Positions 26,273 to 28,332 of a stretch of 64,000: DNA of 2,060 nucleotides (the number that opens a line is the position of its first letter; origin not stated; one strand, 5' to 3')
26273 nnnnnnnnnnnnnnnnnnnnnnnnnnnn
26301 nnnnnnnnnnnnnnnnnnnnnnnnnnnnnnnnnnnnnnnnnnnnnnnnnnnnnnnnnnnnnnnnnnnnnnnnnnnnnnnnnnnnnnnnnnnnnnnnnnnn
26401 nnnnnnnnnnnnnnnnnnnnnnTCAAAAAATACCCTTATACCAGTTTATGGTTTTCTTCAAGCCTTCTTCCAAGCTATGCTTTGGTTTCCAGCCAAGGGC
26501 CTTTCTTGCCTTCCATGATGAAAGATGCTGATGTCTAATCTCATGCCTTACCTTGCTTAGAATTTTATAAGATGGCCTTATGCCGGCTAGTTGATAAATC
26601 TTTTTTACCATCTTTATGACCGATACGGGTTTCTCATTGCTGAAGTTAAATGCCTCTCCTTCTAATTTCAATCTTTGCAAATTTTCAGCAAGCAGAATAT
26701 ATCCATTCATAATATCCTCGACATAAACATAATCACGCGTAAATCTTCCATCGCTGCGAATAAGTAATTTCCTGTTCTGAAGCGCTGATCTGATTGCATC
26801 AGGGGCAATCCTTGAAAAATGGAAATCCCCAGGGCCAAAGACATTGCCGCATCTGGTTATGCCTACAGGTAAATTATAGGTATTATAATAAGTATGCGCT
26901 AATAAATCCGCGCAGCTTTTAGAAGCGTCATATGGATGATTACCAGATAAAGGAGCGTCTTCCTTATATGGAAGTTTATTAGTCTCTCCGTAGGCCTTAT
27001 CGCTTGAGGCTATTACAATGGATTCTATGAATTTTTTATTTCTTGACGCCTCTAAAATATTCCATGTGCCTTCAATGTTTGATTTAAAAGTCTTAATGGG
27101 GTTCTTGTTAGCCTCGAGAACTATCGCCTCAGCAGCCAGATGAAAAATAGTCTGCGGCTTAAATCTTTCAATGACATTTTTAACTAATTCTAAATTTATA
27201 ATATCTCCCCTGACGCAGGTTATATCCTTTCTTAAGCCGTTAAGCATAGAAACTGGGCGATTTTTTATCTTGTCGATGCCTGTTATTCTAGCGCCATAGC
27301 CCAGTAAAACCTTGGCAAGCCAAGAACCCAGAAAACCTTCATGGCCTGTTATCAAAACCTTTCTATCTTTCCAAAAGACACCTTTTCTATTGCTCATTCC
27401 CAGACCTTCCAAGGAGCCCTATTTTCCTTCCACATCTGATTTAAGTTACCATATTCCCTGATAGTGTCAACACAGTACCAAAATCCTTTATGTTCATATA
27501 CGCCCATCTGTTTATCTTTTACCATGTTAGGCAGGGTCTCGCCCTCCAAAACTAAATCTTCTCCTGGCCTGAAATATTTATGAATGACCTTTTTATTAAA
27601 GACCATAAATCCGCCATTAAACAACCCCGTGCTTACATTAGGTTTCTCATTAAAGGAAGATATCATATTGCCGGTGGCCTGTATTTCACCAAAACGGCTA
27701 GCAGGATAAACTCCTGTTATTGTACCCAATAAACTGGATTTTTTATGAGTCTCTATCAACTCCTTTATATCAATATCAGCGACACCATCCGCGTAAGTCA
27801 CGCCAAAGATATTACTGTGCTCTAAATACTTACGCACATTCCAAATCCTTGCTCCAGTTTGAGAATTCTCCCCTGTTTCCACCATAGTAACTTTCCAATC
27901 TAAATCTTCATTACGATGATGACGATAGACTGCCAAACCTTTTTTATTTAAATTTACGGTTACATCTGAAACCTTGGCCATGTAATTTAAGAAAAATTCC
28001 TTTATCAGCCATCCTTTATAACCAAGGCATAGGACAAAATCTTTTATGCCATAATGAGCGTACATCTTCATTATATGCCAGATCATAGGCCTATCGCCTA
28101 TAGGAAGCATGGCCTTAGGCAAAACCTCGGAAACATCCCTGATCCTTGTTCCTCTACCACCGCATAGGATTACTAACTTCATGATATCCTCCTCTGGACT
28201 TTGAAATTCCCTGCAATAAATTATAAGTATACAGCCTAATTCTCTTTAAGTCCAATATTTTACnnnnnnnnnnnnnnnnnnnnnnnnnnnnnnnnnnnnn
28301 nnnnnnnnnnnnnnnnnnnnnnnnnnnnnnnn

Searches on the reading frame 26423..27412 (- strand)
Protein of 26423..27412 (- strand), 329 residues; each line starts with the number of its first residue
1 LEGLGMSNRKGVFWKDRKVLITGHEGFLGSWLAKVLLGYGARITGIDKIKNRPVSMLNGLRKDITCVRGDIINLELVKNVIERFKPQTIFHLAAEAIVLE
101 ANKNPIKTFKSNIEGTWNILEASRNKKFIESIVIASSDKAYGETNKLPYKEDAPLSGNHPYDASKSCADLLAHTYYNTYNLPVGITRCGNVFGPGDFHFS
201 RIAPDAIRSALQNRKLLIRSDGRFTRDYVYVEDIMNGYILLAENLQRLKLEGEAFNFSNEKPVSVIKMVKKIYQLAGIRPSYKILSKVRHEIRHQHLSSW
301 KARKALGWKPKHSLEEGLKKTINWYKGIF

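Call 81: search_protein_families(library=pfam, proteins=[window:26423-27412:-], max_evalue=0.0001)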
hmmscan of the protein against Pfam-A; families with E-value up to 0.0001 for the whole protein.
window:26423-27412:- (329 aa): 6 families
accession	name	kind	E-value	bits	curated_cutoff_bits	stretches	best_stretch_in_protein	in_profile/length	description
PF16363.11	GDP_Man_Dehyd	-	3.3e-51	175.2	27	1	20-321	1-332/332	GDP-mannose 4,6 dehydratase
PF01370.27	Epimerase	-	6.6e-50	170.2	20.9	1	19-248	1-231/240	NAD dependent epimerase/dehydratase family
PF01073.25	3Beta_HSD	-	1.1e-18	67.7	22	1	20-280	1-272/280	3-beta hydroxysteroid dehydrogenase/isomerase family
PF02719.21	Polysacc_synt_2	-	1.1e-15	58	20.2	1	19-281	1-252/293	Polysaccharide biosynthesis protein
PF04321.23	RmlD_sub_bind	-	2.3e-12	47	27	1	18-280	2-235/287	RmlD substrate binding domain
PF07993.18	NAD_binding_4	-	1e-08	35.1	20.1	1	60-214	59-233/258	Male sterility protein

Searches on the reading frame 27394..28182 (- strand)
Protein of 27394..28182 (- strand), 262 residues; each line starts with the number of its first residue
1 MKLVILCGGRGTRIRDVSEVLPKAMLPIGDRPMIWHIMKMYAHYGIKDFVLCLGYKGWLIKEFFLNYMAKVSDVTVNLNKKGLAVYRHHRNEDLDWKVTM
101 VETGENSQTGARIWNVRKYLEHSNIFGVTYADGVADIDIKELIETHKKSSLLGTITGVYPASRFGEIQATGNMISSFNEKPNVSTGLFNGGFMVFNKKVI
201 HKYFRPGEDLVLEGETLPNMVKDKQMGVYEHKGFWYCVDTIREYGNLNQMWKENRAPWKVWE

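Call 81: search_protein_families(library=pfam, proteins=[window:27394-28182:-], max_evalue=0.0001)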
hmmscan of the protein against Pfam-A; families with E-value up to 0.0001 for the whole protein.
window:27394-28182:- (262 aa): 2 families
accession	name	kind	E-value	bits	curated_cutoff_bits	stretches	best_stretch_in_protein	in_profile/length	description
PF00483.29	NTP_transferase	-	4.6e-22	79.2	21.2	1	4-248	3-239/245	Nucleotidyl transferase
PF12804.13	NTP_transf_3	-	1.1e-06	29.3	27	1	4-56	2-49/160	MobA-like NTP transferase domain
